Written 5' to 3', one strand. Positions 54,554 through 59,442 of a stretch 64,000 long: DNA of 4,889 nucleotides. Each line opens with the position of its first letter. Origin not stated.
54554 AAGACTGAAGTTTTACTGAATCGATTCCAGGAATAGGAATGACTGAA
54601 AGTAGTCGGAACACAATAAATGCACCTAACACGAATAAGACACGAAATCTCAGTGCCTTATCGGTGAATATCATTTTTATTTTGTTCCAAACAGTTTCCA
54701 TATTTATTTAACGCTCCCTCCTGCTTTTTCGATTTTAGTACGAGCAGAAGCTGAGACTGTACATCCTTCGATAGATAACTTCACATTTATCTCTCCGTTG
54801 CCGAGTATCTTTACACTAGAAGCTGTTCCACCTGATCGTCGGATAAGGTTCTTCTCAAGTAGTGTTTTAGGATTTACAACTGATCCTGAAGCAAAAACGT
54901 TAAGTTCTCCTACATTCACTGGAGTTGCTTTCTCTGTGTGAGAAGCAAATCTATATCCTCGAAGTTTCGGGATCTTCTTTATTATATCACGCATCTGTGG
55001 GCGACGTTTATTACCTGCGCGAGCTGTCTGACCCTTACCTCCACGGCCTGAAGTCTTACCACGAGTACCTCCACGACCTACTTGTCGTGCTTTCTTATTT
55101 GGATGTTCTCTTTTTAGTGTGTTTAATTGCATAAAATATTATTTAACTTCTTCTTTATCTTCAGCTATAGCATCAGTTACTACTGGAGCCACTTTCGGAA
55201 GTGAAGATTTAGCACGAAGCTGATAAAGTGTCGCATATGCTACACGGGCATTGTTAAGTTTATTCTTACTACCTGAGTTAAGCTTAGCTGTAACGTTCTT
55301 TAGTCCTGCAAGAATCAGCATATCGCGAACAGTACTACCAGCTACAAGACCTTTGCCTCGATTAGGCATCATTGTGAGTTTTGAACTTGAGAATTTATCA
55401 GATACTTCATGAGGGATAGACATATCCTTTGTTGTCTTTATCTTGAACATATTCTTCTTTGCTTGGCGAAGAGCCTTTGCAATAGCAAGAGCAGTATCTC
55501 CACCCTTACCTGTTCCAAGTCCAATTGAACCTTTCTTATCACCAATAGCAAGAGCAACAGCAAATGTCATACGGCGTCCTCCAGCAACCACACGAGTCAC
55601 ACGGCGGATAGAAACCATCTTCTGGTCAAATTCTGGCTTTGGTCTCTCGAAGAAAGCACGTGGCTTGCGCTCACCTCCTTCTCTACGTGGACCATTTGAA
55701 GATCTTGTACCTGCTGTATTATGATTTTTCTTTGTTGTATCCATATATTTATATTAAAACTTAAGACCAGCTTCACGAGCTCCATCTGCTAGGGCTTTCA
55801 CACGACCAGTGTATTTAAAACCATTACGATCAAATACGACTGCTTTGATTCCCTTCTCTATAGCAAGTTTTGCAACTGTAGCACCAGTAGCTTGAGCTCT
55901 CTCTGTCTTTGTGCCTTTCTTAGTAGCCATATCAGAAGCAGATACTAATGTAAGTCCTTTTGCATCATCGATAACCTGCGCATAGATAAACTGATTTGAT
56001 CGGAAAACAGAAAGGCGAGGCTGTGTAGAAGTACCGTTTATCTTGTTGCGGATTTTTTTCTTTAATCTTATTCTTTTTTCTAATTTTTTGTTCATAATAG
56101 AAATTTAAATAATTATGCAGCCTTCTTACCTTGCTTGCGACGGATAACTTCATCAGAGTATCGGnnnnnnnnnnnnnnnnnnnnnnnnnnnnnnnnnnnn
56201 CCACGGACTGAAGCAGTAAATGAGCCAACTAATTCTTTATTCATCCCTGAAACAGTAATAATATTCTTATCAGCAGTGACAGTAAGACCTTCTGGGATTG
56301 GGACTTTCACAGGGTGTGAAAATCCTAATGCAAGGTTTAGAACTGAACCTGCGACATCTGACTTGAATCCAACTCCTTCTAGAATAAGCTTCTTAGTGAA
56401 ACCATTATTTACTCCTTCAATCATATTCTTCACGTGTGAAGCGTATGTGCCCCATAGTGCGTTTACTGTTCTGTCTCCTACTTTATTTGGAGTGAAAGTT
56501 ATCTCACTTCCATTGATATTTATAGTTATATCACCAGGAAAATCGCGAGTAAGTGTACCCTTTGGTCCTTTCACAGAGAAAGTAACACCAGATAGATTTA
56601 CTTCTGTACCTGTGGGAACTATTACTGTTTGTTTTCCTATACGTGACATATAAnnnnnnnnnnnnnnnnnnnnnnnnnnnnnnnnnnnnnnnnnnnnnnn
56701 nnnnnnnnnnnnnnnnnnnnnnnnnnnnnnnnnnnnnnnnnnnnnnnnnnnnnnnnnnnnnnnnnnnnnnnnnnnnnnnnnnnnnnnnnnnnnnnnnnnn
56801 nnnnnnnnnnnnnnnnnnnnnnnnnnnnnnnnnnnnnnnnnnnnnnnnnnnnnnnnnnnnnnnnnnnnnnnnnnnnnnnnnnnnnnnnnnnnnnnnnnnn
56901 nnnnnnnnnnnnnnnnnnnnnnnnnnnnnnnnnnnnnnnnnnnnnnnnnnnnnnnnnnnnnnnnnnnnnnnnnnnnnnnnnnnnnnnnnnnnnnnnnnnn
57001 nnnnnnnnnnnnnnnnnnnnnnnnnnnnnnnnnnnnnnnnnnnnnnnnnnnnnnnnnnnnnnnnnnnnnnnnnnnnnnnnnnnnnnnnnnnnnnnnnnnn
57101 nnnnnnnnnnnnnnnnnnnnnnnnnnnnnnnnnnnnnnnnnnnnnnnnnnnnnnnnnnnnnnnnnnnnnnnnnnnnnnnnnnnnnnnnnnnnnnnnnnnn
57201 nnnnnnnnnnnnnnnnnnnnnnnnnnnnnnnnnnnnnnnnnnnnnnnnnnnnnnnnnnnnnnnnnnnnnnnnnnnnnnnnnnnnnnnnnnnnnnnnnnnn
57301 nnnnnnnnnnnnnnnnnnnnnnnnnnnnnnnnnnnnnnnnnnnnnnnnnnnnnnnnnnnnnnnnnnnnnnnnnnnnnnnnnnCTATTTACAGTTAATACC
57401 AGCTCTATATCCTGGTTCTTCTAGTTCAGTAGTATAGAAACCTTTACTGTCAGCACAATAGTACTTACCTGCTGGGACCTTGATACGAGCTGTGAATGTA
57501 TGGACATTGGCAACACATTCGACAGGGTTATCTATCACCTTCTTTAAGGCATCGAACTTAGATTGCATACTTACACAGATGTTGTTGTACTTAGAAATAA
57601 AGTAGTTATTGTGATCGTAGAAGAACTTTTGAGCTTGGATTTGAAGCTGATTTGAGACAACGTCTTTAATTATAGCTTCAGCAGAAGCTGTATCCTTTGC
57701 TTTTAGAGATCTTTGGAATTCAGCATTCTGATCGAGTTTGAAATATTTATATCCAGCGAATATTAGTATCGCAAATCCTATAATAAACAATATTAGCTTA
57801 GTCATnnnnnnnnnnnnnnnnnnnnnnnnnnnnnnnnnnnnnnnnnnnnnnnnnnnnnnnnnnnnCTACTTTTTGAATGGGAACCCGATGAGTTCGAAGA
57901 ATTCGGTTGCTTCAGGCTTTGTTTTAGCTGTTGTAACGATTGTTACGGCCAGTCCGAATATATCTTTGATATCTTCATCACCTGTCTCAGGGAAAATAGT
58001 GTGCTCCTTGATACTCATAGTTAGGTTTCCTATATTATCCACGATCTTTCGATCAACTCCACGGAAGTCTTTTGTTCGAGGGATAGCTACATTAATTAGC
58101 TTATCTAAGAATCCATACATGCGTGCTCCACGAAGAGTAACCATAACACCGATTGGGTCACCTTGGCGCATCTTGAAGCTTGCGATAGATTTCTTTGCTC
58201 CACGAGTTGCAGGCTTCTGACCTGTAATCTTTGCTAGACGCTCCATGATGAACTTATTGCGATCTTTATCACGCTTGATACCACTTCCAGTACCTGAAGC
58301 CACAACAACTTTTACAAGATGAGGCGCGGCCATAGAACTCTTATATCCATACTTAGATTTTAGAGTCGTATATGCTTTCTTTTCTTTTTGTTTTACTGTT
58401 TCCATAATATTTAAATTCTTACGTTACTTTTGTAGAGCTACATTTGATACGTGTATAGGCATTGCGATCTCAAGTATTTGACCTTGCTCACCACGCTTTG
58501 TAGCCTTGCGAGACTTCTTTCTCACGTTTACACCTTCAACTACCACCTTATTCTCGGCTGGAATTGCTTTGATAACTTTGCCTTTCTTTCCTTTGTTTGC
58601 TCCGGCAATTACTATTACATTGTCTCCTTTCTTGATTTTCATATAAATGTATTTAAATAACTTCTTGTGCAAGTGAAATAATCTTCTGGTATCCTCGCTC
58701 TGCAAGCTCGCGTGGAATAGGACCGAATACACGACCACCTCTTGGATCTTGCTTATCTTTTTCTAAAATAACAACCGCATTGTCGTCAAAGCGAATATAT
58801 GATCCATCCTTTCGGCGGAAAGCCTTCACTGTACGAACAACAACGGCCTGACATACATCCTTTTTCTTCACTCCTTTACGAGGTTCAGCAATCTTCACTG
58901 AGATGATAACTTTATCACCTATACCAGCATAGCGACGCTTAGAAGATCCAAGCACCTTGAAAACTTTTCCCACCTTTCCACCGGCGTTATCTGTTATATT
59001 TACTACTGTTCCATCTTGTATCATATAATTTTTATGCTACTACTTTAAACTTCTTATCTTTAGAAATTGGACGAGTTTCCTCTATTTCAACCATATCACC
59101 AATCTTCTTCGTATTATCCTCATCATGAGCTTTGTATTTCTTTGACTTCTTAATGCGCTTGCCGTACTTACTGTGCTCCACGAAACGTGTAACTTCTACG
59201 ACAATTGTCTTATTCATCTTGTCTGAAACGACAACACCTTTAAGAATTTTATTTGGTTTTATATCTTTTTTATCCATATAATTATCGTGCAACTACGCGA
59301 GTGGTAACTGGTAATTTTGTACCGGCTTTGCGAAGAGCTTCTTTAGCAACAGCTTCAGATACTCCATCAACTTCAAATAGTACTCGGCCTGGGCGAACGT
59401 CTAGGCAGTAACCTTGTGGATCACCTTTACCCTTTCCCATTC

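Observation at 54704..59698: Ribosomal block lacks L30 and L29; L16 directly abuts S17 and S5 directly abuts L15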

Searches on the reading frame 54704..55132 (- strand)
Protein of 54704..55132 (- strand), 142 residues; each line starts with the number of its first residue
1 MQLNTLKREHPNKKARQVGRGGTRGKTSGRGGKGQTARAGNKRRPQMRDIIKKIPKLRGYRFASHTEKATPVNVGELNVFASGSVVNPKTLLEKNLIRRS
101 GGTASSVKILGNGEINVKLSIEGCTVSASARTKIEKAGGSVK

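Call 5: search_protein_families(library=pfam, proteins=[window:54704-55132:-])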
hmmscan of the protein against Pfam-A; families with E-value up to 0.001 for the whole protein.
window:54704-55132:- (142 aa): 1 family
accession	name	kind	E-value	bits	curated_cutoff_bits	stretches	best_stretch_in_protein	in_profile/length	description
PF00828.25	Ribosomal_L27A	-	4.8e-16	59.4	21.5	1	71-141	1-71/72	Ribosomal proteins 50S-L15, 50S-L18e, 60S-L27A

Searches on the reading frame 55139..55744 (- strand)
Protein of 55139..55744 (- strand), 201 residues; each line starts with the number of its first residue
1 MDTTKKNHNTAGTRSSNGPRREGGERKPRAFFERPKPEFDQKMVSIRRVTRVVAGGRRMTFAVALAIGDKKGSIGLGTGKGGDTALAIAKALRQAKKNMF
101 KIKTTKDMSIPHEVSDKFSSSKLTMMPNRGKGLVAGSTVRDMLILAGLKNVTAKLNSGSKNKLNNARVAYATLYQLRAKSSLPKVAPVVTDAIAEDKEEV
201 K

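Call 5: search_protein_families(library=pfam, proteins=[window:55139-55744:-])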
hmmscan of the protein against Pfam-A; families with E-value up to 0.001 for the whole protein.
window:55139-55744:- (201 aa): 2 families
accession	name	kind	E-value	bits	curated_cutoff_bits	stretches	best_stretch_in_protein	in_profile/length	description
PF00333.26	Ribosomal_S5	-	6.8e-20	71.3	27.1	1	39-103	1-65/65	Ribosomal protein S5, N-terminal domain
PF03719.21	Ribosomal_S5_C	-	3.5e-12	46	21.5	1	117-179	2-64/71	Ribosomal protein S5, C-terminal domain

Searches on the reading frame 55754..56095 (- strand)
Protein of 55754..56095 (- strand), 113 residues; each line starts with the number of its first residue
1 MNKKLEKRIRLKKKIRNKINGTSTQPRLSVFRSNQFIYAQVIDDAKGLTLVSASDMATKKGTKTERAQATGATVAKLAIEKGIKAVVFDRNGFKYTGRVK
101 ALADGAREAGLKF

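Call 5: search_protein_families(library=pfam, proteins=[window:55754-56095:-])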
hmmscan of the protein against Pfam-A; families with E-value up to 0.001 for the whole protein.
window:55754-56095:- (113 aa): 1 family
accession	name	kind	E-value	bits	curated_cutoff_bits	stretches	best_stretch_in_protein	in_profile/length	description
PF00861.27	Ribosomal_L18p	-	1.9e-39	135.1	27.8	1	3-113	2-116/116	Ribosomal L18 of archaea, bacteria, mitoch. and chloroplast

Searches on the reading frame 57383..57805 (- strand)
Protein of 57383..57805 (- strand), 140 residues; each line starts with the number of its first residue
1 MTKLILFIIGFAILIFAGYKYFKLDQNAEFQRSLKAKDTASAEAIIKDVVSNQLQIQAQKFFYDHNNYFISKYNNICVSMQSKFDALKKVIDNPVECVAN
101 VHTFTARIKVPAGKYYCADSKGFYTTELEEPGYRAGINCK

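Call 5: search_protein_families(library=pfam, proteins=[window:57383-57805:-])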
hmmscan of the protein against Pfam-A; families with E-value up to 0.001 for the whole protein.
window:57383-57805:- (140 aa): 0 families

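Call 54: search_protein_families(library=ncbifam, proteins=[window:57383-57805:-], max_evalue=0.01)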
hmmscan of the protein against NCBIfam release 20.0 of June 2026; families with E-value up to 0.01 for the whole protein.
window:57383-57805:- (140 aa): 0 families

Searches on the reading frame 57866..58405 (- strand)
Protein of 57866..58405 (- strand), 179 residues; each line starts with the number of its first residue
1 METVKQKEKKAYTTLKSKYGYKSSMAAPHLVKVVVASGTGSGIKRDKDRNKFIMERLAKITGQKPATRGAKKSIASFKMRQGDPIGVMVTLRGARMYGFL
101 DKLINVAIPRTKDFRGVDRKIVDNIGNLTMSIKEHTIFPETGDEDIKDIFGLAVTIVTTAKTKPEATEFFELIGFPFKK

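Call 5: search_protein_families(library=pfam, proteins=[window:57866-58405:-])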
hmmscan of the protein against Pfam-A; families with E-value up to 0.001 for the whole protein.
window:57866-58405:- (179 aa): 2 families
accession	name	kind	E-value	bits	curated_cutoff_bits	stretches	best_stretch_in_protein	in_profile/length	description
PF00673.26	Ribosomal_L5_C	-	1.2e-29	102.7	27.8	1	84-177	1-94/94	ribosomal L5P family C-terminus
PF00281.24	Ribosomal_L5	-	2.7e-13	50.4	34.9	1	24-80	2-57/57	Ribosomal protein L5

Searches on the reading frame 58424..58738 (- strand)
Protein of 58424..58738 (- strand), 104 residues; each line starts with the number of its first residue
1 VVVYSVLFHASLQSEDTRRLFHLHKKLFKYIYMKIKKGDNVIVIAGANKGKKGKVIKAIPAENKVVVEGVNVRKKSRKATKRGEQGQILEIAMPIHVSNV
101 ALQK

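Call 5: search_protein_families(library=pfam, proteins=[window:58424-58738:-])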
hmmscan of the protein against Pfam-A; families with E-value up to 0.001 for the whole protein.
window:58424-58738:- (104 aa): 2 families
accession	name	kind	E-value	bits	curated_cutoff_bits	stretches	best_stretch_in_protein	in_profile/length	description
PF00467.35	KOW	-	5.3e-09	36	22.3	1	37-68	1-32/32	KOW motif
PF17136.10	ribosomal_L24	-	6.8e-09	36.4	27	1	70-102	1-33/65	Ribosomal proteins 50S L24/mitochondrial 39S L24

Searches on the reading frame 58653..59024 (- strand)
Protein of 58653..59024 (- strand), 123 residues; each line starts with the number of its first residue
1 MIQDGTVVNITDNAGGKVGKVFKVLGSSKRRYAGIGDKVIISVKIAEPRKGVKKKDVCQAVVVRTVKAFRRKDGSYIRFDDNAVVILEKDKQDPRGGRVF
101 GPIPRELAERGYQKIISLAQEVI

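Call 5: search_protein_families(library=pfam, proteins=[window:58653-59024:-])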
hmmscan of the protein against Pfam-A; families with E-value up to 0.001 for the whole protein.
window:58653-59024:- (123 aa): 1 family
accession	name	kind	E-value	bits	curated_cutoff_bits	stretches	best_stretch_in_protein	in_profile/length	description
PF00238.24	Ribosomal_L14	-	1e-44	151.8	23.6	1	1-123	1-122/122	Ribosomal protein L14p/L23e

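Call 57: list_cluster_members(proteins=[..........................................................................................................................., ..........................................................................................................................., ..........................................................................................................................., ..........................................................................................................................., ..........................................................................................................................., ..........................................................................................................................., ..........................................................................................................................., window:58656-59024:-])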
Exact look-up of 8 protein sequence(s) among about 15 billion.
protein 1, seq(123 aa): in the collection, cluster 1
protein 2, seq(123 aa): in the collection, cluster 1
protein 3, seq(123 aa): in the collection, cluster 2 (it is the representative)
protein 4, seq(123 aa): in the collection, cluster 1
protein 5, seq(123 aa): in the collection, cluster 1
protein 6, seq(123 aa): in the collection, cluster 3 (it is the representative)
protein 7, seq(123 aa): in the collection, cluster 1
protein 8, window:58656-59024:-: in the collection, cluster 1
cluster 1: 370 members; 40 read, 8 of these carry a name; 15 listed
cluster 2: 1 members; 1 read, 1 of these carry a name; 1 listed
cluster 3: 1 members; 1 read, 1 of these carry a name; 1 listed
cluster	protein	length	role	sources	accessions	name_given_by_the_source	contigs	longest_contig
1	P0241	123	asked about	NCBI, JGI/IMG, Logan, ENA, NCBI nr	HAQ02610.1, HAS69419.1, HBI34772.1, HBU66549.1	50S ribosomal protein L14 [Candidatus Nomurabacteria bacterium RIFOXYC2_FULL_36_8] | MAG: 50S ribosomal protein L14 [Candidatus Nomurabacteria bacterium GW2011_GWE2_36_115]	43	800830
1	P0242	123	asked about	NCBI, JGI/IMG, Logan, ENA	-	large subunit ribosomal protein L14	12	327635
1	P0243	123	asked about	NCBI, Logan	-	-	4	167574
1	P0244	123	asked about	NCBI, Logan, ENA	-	-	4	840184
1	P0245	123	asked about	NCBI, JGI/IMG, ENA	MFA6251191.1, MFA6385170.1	MAG: 50S ribosomal protein L14 [Candidatus Paceibacterota bacterium] | large subunit ribosomal protein L14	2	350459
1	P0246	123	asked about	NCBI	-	-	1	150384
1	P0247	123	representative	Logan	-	-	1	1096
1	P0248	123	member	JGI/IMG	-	large subunit ribosomal protein L14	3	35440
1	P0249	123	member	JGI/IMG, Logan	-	large subunit ribosomal protein L14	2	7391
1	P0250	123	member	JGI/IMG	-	large subunit ribosomal protein L14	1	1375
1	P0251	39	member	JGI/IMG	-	large subunit ribosomal protein L14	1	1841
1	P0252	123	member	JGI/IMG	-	large subunit ribosomal protein L14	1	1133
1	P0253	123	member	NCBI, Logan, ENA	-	-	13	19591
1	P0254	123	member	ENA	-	-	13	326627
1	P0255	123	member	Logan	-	-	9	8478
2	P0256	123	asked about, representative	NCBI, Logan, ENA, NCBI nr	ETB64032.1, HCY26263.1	TPA: 50S ribosomal protein L14 [Candidatus Nomurabacteria bacterium] | MAG: 50S ribosomal protein L14 [Parcubacteria bacterium RAAC4_OD1_1]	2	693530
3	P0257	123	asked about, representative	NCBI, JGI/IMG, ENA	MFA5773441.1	MAG: 50S ribosomal protein L14 [Candidatus Paceibacterota bacterium]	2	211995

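Call 58: find_encoding_contigs(protein=window:58653-59024:-, flank=10000, max_places=6)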
Protein window:58653-59024:- (123 aa): 4 contigs read that carry it; 4 places shown.
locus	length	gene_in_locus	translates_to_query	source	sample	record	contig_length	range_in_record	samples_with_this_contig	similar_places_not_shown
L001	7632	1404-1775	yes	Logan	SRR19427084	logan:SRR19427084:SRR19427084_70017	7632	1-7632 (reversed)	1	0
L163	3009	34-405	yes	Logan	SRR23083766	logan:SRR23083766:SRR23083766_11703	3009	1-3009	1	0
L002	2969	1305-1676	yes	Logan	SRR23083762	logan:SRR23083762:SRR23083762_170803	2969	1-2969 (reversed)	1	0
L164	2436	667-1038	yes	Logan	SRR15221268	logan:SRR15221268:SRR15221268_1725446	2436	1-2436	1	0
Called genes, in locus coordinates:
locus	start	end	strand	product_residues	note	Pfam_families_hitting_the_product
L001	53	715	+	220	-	PF07650:KH_2, PF00189:Ribosomal_S3_C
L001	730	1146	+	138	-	PF00252:Ribosomal_L16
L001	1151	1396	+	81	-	PF00366:Ribosomal_S17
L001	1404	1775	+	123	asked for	PF00238:Ribosomal_L14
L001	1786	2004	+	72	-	PF00467:KOW, PF17136:ribosomal_L24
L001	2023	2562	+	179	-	PF00281:Ribosomal_L5, PF00673:Ribosomal_L5_C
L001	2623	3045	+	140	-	-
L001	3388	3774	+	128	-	PF00410:Ribosomal_S8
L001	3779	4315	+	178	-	PF00347:Ribosomal_L6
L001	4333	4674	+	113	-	PF00861:Ribosomal_L18p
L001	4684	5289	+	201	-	PF00333:Ribosomal_S5, PF03719:Ribosomal_S5_C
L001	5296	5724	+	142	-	PF00828:Ribosomal_L27A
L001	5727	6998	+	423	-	PF00344:SecY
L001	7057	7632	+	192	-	?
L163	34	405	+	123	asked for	PF00238:Ribosomal_L14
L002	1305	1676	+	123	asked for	PF00238:Ribosomal_L14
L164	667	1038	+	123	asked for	PF00238:Ribosomal_L14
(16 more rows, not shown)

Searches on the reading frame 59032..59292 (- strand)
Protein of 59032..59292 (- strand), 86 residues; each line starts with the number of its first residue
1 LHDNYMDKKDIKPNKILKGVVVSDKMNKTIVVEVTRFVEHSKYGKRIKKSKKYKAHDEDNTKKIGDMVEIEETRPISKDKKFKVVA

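Call 5: search_protein_families(library=pfam, proteins=[window:59032-59292:-])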
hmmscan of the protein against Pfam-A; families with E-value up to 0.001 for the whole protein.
window:59032-59292:- (86 aa): 1 family
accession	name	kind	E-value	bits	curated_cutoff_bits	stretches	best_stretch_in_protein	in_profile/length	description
PF00366.26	Ribosomal_S17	-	2.3e-30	104.9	25.9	1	19-85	1-67/68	Ribosomal protein S17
